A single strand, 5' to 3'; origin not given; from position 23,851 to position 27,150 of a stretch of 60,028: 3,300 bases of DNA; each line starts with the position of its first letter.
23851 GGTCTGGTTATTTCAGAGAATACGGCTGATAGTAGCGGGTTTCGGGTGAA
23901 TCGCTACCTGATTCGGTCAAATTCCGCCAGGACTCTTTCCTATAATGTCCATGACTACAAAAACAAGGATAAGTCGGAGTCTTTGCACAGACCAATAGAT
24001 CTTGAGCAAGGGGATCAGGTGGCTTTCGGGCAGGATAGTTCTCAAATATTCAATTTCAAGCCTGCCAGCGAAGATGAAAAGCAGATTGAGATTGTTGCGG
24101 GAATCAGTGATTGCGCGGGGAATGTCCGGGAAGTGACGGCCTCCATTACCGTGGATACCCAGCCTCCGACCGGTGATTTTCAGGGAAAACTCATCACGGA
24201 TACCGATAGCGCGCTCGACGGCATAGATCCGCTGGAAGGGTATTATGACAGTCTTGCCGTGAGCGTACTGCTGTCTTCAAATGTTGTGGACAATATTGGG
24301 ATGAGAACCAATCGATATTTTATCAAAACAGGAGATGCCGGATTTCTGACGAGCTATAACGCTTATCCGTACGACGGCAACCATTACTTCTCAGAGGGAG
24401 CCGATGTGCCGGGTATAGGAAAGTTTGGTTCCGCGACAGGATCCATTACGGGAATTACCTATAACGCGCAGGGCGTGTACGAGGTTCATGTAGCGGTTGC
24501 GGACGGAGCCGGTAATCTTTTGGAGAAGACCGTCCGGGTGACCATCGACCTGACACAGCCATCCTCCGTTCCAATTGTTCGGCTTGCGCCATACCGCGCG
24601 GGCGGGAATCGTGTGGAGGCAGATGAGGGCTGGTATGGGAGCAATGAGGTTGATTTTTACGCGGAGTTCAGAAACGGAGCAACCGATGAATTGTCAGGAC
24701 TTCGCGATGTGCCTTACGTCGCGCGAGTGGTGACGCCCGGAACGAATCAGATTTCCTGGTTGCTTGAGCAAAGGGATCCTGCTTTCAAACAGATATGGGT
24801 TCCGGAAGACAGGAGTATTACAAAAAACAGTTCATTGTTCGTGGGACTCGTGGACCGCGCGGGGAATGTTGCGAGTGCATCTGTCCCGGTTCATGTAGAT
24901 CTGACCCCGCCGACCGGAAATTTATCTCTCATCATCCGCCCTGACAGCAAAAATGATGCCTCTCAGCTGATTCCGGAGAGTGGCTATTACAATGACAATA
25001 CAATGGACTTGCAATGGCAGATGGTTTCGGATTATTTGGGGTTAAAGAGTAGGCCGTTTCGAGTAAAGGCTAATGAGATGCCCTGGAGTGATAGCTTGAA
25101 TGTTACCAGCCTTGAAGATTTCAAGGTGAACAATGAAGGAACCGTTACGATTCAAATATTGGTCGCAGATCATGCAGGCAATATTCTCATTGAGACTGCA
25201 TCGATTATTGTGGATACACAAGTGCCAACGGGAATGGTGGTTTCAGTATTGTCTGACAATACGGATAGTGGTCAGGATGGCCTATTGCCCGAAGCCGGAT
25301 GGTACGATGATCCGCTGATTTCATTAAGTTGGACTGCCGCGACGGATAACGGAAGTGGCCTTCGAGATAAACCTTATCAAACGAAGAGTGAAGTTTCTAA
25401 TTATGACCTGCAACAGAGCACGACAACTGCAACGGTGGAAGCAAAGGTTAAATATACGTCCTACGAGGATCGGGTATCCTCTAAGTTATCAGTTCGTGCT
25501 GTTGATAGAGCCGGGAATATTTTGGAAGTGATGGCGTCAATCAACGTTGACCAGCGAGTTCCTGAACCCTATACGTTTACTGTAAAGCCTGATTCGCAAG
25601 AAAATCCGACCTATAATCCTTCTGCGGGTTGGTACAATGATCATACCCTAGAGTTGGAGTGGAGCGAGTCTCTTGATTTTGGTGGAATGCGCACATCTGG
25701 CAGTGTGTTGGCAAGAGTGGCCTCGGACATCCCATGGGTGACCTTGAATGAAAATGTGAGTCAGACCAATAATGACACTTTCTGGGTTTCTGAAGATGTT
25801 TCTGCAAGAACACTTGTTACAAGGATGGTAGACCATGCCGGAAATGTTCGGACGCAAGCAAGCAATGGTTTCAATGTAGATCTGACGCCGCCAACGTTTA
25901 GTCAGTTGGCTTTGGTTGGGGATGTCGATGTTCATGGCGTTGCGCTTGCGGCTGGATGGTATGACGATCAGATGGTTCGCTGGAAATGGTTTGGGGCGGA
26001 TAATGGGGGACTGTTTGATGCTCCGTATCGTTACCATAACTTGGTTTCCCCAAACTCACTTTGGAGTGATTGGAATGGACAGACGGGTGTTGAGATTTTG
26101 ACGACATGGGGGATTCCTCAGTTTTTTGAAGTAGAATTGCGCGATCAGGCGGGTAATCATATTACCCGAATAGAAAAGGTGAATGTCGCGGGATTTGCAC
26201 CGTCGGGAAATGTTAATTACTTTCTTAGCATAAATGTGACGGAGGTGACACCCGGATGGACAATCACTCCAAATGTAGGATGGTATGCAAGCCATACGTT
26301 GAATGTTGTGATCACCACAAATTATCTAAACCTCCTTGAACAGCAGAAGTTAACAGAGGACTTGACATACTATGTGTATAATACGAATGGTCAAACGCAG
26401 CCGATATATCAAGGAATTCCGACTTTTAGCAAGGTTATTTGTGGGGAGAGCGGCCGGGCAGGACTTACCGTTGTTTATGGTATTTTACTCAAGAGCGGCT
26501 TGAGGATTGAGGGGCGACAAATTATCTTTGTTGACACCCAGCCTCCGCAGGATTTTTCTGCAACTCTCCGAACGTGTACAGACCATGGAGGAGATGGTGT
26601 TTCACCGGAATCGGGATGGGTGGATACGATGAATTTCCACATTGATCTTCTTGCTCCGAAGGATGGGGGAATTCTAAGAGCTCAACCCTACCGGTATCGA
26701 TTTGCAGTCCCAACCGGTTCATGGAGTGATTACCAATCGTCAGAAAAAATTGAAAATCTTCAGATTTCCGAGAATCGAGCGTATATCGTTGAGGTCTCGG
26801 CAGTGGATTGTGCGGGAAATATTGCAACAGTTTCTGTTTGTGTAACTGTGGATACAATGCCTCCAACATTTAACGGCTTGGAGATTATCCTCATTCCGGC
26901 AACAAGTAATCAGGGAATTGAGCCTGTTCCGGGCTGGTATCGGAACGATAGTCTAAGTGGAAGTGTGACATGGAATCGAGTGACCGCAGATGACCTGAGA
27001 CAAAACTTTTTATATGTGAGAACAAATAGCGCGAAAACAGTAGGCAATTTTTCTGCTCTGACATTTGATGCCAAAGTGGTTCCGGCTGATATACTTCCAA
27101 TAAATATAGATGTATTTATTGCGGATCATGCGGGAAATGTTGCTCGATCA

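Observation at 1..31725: One uninterrupted ORF of more than 31.7 kb (at least 10,574 codons), still open at the 5' window edge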

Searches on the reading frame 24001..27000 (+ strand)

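Call 5: search_protein_families(library=pfam, proteins=[window:24001-27000:+], max_evalue=0.01)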
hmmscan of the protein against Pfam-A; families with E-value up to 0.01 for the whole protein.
window:24001-27000:+ (1000 aa): 4 families
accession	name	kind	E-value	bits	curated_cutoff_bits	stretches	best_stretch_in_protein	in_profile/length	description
PF19077.6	Big_13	-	3.8e-12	47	27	0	155-183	72-101/102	Bacterial Ig-like domain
PF12245.14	Big_3_2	-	8.8e-06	26.3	23.3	0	18-52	87-121/122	Bacterial Ig-like domain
PF24893.1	DUF7743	-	0.00068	19.8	27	0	447-518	28-102/120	Domain of unknown function (DUF7743)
PF05345.18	He_PIG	-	0.0047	17.8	24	1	137-182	49-95/96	Putative Ig domain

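Call 8: search_protein_families(library=ncbifam, proteins=[window:24001-27000:+], max_evalue=0.01)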
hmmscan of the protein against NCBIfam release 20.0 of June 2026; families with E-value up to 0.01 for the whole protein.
window:24001-27000:+ (1000 aa): 1 family
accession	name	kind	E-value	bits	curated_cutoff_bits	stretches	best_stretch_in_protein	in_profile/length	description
NF047446.1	barrel_OmpL47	domain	6.1e-09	36.2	40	0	372-395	35-58/68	OmpL47-type beta-barrel domain-containing protein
